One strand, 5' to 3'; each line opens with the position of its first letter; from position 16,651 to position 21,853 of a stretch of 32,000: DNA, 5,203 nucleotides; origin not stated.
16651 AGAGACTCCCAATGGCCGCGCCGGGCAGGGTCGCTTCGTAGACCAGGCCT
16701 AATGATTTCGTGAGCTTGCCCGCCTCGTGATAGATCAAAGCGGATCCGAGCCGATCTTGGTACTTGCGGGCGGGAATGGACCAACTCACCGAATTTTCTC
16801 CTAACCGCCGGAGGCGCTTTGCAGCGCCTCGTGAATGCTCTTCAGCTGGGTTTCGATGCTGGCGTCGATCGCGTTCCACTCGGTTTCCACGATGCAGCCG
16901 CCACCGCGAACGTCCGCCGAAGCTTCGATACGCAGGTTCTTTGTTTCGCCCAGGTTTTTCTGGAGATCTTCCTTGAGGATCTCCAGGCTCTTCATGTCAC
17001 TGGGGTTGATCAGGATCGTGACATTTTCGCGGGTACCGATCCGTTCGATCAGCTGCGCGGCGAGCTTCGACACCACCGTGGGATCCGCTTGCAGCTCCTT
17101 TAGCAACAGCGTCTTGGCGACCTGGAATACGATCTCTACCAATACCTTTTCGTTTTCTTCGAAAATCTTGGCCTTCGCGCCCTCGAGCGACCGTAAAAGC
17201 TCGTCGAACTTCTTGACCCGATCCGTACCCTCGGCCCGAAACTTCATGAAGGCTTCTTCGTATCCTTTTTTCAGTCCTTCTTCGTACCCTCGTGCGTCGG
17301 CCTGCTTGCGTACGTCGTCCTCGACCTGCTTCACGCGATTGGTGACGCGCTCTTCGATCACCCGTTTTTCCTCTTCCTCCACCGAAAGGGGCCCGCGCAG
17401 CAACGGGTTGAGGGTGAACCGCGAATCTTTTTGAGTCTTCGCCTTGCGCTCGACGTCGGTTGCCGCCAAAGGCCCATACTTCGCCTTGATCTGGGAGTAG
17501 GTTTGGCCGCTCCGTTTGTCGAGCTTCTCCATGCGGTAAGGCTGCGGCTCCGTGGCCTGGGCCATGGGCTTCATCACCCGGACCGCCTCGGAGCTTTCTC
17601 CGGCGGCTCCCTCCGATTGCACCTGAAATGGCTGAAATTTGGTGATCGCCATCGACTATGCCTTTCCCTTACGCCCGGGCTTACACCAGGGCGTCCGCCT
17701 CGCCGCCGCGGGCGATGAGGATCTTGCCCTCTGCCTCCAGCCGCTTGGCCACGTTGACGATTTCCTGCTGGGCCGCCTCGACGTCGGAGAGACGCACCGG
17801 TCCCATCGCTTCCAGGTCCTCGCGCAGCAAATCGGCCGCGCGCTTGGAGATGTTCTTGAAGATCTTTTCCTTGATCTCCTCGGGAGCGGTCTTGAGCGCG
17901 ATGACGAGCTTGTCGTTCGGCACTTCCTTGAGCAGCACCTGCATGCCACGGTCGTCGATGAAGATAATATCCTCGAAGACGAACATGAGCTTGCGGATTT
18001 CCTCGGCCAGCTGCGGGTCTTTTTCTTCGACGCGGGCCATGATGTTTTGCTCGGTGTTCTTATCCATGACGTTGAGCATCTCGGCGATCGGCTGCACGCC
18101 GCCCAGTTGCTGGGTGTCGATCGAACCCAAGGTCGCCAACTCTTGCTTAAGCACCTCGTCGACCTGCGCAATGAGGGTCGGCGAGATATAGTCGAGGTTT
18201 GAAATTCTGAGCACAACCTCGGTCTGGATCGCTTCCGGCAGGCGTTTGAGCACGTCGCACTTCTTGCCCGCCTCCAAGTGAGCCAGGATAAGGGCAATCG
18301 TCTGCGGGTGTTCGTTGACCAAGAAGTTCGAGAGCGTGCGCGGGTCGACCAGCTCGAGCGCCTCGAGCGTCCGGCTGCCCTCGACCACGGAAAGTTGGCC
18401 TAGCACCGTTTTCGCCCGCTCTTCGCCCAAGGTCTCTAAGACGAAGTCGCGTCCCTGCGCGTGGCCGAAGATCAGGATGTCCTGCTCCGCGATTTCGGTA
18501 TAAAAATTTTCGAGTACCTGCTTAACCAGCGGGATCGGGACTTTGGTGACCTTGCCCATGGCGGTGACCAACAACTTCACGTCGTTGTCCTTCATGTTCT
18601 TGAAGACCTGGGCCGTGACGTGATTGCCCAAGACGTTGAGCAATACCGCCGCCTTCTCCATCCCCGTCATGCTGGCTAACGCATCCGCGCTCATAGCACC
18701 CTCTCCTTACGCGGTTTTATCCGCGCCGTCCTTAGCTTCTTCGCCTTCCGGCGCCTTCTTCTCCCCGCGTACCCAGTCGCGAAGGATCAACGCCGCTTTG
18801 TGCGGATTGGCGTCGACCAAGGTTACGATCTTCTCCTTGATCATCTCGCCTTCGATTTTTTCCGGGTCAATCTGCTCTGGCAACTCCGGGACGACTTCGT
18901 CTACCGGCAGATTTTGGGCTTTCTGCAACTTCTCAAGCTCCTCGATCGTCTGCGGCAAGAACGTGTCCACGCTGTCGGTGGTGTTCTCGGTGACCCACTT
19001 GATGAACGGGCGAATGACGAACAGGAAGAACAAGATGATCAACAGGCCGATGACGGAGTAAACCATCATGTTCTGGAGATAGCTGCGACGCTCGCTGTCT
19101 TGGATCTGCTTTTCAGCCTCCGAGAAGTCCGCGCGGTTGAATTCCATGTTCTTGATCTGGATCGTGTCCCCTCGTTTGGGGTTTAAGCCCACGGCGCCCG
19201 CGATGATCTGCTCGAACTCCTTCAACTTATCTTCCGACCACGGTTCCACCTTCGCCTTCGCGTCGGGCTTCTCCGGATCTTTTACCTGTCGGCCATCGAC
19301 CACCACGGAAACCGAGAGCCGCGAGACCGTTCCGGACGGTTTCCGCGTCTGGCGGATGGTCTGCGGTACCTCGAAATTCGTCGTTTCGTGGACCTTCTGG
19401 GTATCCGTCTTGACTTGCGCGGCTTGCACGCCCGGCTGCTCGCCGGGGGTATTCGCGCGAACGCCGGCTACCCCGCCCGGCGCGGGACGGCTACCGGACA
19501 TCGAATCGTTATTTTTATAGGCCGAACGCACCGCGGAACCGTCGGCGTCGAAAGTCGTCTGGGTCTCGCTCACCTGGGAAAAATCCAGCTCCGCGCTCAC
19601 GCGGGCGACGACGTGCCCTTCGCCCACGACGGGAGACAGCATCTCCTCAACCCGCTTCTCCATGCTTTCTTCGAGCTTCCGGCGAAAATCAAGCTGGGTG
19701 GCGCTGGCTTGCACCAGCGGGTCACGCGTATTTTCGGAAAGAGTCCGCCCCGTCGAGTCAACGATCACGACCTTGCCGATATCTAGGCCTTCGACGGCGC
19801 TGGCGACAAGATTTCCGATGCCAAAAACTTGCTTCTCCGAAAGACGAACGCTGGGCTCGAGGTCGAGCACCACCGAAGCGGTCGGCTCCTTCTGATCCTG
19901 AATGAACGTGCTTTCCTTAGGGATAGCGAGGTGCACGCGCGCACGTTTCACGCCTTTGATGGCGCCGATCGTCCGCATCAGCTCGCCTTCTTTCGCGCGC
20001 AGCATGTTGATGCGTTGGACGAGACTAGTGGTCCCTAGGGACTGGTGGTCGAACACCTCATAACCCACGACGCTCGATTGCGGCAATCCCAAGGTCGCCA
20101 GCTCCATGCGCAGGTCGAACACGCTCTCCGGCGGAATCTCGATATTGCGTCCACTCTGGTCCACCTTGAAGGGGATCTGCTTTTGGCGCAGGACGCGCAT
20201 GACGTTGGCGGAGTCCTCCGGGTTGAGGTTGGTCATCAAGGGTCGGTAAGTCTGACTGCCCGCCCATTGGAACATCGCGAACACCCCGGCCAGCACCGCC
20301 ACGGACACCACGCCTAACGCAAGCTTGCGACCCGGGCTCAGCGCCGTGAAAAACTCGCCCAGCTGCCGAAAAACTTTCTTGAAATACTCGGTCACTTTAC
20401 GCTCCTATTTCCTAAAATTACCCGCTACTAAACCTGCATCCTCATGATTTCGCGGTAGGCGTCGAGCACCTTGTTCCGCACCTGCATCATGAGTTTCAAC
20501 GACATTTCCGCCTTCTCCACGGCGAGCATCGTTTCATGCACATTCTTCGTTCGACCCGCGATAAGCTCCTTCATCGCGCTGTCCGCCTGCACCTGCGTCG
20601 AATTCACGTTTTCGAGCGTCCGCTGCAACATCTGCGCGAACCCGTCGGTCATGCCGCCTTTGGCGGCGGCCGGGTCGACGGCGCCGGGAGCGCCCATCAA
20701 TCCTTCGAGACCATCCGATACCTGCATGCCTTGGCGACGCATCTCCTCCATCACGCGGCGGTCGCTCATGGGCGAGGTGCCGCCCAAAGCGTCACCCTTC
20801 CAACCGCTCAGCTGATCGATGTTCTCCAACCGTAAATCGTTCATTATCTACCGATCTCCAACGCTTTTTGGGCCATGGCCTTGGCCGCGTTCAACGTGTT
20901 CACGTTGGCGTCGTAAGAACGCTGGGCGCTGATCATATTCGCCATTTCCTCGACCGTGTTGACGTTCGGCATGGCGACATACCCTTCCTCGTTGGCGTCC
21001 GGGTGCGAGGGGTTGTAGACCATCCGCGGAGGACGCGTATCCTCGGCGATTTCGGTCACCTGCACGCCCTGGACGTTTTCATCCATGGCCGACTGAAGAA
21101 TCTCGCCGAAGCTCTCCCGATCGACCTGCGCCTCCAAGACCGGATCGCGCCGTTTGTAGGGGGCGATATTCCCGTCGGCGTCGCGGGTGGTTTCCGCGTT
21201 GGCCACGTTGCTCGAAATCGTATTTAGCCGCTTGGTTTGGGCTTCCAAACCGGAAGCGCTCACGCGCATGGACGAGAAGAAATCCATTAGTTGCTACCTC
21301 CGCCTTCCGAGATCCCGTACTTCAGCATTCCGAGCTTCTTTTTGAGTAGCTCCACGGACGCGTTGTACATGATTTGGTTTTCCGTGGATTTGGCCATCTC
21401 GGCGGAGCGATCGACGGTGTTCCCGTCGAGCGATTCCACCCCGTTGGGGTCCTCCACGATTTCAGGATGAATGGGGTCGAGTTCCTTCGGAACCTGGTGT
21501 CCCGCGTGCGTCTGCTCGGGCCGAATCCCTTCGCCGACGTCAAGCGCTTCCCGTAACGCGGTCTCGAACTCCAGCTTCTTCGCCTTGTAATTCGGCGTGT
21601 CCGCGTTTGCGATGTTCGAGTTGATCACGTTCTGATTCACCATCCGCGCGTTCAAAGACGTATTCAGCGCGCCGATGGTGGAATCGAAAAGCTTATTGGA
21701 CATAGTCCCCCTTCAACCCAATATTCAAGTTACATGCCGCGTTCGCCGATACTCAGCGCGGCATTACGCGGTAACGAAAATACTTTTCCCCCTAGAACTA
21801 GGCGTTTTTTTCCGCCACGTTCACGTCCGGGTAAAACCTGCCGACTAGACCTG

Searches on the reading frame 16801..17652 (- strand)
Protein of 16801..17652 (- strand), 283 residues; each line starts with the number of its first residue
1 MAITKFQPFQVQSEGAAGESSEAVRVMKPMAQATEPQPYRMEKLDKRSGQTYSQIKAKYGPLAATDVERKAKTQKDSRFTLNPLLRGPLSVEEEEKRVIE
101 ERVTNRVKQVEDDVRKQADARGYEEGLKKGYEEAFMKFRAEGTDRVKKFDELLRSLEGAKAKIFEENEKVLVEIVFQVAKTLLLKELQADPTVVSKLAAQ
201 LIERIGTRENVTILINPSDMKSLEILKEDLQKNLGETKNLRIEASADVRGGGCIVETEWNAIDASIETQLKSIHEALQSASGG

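Call 6: search_protein_families(library=pfam, proteins=[window:16801-17652:-], max_evalue=0.001)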
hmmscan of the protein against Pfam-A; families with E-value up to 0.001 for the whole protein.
window:16801-17652:- (283 aa): 2 families
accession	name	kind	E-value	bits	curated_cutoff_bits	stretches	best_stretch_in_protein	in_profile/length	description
PF02108.21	FliH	-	2.1e-19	70.2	24.1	1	146-272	4-127/128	Flagellar assembly protein FliH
PF00213.23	OSCP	-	0.00095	19.7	22.3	0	198-277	93-172/172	ATP synthase delta (OSCP) subunit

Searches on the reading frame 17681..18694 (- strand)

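Call 6: search_protein_families(library=pfam, proteins=[window:17681-18694:-], max_evalue=0.001)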
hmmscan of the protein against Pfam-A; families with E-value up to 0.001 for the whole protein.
window:17681-18694:- (337 aa): 4 families
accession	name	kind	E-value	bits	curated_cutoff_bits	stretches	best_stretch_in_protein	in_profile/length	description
PF01706.21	FliG_C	-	5.8e-47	158.9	23.3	1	222-327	3-108/108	FliG C-terminal domain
PF14841.11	FliG_M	-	6.7e-26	90.8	25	1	118-191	1-74/76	FliG middle domain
PF14842.11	FliG_N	-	3.3e-25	89.1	25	2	9-106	2-100/104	FliG N-terminal domain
PF03448.22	MgtE_N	-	2.1e-10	41.5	25.9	0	86-162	10-83/102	MgtE intracellular N domain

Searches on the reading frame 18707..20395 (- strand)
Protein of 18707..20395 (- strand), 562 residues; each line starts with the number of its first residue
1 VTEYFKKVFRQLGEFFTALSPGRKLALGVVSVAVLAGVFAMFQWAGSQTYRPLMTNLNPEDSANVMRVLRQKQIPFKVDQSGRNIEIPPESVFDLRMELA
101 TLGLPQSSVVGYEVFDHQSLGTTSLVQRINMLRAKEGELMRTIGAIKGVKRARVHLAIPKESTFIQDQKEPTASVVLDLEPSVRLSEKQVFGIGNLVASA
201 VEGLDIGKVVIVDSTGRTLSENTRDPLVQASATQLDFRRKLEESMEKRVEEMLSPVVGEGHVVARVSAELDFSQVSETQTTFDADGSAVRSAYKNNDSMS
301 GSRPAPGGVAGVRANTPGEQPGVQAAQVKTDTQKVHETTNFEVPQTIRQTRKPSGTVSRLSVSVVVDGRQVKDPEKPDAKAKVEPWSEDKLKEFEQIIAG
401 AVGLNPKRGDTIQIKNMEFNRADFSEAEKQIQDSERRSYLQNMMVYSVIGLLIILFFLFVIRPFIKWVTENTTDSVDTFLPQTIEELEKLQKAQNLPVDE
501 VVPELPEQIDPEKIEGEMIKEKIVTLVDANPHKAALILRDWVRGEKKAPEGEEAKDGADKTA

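Call 6: search_protein_families(library=pfam, proteins=[window:18707-20395:-], max_evalue=0.001)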
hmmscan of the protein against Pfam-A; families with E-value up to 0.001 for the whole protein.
window:18707-20395:- (562 aa): 2 families
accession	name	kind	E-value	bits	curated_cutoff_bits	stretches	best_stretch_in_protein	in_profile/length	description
PF01514.23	YscJ_FliF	-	1.2e-59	201.7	24.4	1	47-220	3-178/179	Secretory protein of YscJ/FliF family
PF08345.17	YscJ_FliF_C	-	2.3e-41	142.1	23.8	1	253-419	1-147/147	Flagellar M-ring protein C-terminal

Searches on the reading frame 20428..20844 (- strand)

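Call 6: search_protein_families(library=pfam, proteins=[window:20428-20844:-], max_evalue=0.001)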
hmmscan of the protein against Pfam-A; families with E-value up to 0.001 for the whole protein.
window:20428-20844:- (138 aa): 1 family
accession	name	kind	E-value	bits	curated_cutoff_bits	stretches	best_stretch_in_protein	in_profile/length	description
PF02049.23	FliE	-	1.4e-28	99.3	22.4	1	60-138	11-89/89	Flagellar hook-basal body complex protein FliE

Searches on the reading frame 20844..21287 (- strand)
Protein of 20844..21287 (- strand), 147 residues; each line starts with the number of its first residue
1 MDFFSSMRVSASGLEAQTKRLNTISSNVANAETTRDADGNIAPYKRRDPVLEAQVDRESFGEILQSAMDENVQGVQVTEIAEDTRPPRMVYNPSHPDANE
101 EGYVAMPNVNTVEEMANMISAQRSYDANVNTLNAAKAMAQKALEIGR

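Call 6: search_protein_families(library=pfam, proteins=[window:20844-21287:-], max_evalue=0.001)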
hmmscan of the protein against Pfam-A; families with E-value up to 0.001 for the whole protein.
window:20844-21287:- (147 aa): 2 families
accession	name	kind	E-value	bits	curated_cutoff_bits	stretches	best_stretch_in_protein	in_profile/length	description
PF06429.18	Flg_bbr_C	-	7.2e-16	57.9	23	1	101-144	2-45/46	Flagellar basal body rod FlgEFG protein C-terminal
PF00460.25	Flg_bb_rod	-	1.2e-08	35.2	20.7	1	7-34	1-28/31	Flagella basal body rod protein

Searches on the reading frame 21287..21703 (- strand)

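Call 6: search_protein_families(library=pfam, proteins=[window:21287-21703:-], max_evalue=0.001)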
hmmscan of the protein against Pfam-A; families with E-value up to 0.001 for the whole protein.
window:21287-21703:- (138 aa): 1 family
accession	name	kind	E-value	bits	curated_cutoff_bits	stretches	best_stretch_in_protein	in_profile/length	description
PF00460.25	Flg_bb_rod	-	9.2e-06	26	20.7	1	17-40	8-31/31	Flagella basal body rod protein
